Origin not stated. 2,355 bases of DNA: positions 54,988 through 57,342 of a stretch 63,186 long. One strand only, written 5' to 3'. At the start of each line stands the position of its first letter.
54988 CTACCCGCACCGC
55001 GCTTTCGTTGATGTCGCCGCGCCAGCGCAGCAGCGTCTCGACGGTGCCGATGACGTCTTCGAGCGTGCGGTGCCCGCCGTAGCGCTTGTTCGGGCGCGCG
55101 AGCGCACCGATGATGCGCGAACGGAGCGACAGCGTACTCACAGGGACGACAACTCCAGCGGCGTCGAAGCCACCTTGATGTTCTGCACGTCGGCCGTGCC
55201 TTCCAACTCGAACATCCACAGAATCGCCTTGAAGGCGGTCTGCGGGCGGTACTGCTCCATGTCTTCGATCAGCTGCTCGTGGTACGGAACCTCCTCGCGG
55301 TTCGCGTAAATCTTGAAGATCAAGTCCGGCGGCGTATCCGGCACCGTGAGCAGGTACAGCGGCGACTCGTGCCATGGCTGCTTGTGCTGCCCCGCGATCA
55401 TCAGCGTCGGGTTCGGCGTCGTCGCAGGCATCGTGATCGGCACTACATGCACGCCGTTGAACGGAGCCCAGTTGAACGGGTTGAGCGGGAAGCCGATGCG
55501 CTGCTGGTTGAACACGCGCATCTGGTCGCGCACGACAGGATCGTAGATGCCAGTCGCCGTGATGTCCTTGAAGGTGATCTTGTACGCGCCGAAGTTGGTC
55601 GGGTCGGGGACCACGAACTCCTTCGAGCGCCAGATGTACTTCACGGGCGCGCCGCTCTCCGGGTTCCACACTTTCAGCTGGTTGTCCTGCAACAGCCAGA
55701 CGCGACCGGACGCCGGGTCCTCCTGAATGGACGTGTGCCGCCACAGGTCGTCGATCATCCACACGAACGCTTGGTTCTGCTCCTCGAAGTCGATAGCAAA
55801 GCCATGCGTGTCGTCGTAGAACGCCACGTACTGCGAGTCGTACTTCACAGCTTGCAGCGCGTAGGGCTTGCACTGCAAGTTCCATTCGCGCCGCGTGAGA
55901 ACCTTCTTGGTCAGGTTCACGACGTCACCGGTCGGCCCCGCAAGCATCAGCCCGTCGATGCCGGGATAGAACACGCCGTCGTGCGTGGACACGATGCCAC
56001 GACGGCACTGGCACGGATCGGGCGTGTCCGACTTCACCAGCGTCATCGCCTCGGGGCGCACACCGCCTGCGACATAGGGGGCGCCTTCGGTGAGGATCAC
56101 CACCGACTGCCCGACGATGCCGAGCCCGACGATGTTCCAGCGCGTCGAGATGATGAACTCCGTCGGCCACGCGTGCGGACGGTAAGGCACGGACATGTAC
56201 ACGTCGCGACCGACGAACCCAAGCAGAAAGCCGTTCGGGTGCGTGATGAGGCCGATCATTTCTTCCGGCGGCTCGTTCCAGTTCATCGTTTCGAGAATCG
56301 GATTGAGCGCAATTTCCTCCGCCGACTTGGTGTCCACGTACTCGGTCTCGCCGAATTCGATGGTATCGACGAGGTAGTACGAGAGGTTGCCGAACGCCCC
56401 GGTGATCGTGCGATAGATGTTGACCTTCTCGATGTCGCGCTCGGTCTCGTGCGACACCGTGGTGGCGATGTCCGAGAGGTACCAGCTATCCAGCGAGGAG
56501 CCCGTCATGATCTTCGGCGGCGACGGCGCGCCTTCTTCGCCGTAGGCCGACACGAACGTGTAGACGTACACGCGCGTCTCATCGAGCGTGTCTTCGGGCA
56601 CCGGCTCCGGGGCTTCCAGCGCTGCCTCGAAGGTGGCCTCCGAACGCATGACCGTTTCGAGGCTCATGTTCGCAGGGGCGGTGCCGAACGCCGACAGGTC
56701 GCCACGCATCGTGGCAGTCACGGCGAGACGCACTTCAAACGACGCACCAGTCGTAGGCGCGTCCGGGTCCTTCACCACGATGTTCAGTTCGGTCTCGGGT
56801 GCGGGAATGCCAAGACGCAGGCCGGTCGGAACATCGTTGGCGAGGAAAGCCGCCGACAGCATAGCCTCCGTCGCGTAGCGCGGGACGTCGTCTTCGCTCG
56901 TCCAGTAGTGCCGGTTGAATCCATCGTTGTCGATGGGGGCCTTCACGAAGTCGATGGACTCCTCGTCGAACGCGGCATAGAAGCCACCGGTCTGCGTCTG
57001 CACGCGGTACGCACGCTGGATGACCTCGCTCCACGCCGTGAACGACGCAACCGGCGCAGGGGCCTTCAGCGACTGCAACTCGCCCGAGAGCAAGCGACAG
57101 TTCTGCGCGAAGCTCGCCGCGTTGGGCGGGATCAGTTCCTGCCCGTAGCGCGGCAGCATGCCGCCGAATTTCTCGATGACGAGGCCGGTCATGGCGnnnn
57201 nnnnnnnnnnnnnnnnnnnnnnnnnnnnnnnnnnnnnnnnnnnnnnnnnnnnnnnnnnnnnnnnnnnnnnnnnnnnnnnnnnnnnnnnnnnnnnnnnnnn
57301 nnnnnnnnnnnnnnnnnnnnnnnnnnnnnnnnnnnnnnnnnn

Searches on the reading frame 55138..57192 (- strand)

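Call 8: search_protein_families(library=phrogs, proteins=[window:55138-57192:-])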
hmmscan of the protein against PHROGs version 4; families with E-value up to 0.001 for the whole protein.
window:55138-57192:- (684 aa): 2 families
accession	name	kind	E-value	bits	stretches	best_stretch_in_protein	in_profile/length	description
phrog_511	-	head and packaging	4.5e-116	390.2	1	1-684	319-861/862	internal virion protein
phrog_17680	-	unknown function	2.1e-31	110.6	2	200-344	142-282/356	-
